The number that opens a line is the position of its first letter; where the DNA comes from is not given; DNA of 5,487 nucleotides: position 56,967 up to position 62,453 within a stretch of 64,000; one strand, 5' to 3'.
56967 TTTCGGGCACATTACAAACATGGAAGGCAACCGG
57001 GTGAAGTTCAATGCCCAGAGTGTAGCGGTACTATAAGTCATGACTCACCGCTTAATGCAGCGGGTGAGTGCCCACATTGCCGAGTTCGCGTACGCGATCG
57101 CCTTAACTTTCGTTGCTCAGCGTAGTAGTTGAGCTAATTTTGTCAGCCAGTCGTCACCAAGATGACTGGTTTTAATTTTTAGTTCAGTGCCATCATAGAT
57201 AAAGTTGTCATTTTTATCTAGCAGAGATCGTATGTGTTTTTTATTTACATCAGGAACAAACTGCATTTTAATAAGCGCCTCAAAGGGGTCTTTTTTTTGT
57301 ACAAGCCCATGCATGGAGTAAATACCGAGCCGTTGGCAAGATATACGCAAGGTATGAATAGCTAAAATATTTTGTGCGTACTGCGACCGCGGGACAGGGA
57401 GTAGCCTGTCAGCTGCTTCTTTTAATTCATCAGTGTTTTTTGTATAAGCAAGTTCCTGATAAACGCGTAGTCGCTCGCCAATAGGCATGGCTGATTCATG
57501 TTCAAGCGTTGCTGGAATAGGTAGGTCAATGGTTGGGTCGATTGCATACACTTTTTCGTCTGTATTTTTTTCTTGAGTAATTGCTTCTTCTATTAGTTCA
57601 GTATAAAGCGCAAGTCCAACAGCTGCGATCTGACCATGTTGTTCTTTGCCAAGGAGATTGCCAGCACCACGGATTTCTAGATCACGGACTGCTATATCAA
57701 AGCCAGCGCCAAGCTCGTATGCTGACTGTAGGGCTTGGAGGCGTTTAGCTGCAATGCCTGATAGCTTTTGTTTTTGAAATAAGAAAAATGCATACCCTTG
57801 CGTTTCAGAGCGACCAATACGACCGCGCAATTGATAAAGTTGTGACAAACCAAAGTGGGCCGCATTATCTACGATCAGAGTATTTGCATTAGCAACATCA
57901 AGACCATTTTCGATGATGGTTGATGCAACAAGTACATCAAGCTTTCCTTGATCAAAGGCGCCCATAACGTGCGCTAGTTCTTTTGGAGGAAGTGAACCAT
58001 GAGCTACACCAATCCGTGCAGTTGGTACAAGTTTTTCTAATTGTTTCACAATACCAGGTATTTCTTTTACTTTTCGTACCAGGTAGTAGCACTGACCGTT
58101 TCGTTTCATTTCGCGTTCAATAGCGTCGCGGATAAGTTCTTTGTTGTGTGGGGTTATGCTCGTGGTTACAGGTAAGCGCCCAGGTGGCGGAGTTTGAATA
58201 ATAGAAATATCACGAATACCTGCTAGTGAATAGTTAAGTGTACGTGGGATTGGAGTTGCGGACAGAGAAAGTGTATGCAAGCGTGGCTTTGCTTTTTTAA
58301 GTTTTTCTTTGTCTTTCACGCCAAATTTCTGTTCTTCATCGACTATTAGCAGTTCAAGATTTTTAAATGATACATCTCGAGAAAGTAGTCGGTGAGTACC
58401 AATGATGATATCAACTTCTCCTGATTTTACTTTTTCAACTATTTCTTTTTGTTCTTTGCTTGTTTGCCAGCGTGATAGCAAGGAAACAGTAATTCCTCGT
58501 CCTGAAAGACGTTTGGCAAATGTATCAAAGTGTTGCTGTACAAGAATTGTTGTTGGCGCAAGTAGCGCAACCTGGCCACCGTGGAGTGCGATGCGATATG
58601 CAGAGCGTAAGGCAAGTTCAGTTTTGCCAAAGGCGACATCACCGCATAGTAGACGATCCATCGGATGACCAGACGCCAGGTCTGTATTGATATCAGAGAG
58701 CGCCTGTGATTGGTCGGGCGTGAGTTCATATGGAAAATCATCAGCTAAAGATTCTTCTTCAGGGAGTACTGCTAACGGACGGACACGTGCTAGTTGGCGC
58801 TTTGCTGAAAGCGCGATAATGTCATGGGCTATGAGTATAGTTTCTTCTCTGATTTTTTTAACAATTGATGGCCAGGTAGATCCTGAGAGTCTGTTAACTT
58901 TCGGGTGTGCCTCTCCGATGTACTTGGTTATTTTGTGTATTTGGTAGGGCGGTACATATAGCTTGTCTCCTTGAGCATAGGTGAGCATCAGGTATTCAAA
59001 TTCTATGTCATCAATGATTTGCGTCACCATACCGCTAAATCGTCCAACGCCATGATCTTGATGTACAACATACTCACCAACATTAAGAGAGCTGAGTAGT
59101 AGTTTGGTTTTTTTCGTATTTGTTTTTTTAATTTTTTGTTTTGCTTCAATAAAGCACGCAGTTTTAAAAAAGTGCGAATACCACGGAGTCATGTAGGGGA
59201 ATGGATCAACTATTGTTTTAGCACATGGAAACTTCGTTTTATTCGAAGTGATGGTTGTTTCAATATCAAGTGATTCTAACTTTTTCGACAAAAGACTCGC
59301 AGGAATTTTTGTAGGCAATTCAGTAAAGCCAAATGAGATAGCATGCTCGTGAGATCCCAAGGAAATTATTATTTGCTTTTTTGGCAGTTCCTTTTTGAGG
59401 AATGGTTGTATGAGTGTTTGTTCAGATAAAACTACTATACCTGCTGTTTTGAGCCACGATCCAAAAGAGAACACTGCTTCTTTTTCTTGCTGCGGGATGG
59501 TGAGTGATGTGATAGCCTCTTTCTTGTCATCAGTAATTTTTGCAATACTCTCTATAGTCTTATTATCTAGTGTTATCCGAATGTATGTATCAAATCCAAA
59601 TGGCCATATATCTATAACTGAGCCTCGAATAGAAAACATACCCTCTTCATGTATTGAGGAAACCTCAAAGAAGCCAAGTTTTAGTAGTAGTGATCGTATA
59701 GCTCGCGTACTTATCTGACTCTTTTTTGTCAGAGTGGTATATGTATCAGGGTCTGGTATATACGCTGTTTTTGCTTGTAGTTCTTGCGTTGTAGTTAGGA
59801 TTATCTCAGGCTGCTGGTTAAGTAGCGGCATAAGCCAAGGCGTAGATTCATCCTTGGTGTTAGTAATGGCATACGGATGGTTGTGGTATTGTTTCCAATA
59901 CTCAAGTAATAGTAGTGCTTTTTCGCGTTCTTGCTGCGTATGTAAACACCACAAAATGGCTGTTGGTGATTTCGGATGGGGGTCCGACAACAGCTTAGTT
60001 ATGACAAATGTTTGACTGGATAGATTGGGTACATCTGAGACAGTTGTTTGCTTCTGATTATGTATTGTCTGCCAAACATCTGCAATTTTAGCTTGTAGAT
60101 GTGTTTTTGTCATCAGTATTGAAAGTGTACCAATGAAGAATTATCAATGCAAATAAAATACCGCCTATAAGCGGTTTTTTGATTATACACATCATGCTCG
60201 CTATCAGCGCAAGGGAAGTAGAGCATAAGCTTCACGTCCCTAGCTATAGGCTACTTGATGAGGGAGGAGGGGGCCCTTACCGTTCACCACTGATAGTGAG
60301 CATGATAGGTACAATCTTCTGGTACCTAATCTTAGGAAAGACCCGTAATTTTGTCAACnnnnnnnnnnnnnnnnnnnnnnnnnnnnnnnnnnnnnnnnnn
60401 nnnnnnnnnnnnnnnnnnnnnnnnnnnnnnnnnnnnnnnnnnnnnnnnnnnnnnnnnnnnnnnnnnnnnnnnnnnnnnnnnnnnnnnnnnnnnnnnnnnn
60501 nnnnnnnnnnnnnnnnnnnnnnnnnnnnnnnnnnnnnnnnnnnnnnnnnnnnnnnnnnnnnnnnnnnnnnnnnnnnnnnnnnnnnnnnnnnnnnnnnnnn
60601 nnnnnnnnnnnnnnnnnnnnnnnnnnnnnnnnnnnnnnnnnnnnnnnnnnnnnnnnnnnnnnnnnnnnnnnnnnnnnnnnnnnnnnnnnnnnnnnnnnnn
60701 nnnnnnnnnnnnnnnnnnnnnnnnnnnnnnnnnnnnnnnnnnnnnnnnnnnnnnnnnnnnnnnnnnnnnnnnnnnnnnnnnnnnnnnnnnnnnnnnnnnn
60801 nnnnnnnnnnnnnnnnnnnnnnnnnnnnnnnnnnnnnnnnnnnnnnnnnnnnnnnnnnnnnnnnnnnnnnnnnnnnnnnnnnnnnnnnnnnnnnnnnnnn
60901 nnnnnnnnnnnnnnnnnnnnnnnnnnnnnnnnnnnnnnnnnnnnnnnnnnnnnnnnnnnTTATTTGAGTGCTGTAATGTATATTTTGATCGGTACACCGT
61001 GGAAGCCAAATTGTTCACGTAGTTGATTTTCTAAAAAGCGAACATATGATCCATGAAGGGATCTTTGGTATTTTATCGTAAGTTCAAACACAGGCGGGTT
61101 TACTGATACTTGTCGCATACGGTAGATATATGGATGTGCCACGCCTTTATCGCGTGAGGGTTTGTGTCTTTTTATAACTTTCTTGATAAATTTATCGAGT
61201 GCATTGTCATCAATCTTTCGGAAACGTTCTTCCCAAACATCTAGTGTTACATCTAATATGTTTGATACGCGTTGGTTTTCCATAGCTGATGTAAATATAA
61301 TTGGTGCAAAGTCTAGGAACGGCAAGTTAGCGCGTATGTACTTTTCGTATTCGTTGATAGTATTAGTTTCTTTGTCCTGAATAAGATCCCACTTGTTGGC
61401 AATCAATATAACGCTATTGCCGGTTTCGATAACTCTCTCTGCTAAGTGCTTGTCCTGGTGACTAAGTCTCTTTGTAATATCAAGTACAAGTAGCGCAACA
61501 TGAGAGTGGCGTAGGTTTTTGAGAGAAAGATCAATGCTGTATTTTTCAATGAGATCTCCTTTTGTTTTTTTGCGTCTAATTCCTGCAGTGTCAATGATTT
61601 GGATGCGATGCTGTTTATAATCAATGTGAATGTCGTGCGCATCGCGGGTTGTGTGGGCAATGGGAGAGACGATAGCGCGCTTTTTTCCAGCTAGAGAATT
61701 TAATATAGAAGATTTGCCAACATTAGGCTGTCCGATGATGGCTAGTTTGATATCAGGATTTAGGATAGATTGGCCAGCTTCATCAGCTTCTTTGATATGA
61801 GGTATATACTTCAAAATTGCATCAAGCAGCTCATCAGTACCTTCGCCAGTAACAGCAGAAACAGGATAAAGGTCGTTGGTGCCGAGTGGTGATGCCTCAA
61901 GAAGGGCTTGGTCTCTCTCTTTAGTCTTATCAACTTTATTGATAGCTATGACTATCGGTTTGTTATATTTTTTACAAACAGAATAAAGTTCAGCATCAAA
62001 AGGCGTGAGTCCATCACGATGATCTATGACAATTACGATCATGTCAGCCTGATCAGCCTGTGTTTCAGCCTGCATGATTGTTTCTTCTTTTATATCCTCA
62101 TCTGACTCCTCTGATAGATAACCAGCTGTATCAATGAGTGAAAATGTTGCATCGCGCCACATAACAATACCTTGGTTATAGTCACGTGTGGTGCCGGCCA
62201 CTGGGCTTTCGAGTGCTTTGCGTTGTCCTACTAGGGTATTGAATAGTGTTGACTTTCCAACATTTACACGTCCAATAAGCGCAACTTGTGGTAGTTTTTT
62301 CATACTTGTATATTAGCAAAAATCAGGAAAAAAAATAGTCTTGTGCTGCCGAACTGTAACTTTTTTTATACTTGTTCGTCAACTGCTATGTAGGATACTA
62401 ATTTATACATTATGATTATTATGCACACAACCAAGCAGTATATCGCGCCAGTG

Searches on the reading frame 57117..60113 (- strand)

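Call 15: search_protein_families(library=pfam, proteins=[window:57117-60113:-], max_evalue=0.01)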
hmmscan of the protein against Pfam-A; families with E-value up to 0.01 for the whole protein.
window:57117-60113:- (998 aa): 8 families
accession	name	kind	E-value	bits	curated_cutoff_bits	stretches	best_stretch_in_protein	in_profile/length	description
PF00270.35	DEAD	-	1.2e-22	80.9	26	1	465-625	1-163/167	DEAD/DEAH box helicase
PF00271.37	Helicase_C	-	6e-20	72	23.5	1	661-769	6-109/110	Helicase conserved C-terminal domain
PF02559.22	CarD_TRCF_RID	-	5.3e-18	65.3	23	1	343-399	1-57/57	CarD-like/TRCF RID domain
PF17757.6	UvrB_inter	-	3e-10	40.5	22.9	1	128-204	3-80/91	UvrB interaction domain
PF04851.21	ResIII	-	2.7e-08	34.3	22.5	1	463-621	3-162/164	Type III restriction enzyme, res subunit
PF03461.20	TRCF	-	0.0016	19.2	25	1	877-934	14-73/95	TRCF domain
PF22232.2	TraI_hel_assoc_N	-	0.0052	17.8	27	0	571-606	50-85/99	TraI helicase-associated ssDNA bd, N-terminal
PF22590.2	Cas3-like_C_2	-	0.0067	17.1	27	0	678-770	8-105/106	CRISPR-associated nuclease/helicase Cas3, C-terminal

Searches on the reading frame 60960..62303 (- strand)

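Call 55: search_protein_families(library=pfam, proteins=[window:60960-62303:-], max_evalue=0.00001)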
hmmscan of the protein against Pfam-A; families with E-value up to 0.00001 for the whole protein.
window:60960-62303:- (447 aa): 12 families
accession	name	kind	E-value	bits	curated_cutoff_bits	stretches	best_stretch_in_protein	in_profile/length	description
PF01926.29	MMR_HSR1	-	2.7e-55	185.8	21.9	2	6-123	1-113/113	50S ribosome-binding GTPase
PF00009.33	GTP_EFTU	-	2.6e-28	99.3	26.5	2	3-169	2-188/188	Elongation factor Tu GTP binding domain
PF02421.24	FeoB_N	-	5.1e-28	98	27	2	6-163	2-156/156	Ferrous iron transport protein B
PF14714.11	KH_dom-like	-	2.4e-20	73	27.3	1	363-443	1-80/81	KH-domain-like of EngA bacterial GTPase enzymes, C-terminal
PF04548.22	AIG1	-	7.9e-17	61.7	27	2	187-297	3-113/212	AIG1 family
PF00071.28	Ras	-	2.3e-16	60.2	21.6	1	186-351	1-154/162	Ras family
PF00350.29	Dynamin_N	-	4.2e-14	53.3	27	0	187-227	1-40/168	Dynamin family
PF03193.22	RsgA_GTPase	-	1e-12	48.6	30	0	109-244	48-170/174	RsgA GTPase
PF08477.19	Roc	-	1.6e-10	41.7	27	0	186-306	1-119/119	Ras of Complex, Roc, domain of DAPkinase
PF00005.33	ABC_tran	-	1e-07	33.1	25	0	181-250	8-78/137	ABC transporter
PF10662.15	PduV-EutP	-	4.3e-07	30.3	21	0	6-163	3-141/143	Ethanolamine utilisation - propanediol utilisation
PF00025.27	Arf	-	4.9e-06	26.6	22.3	0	182-318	12-138/174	ADP-ribosylation factor family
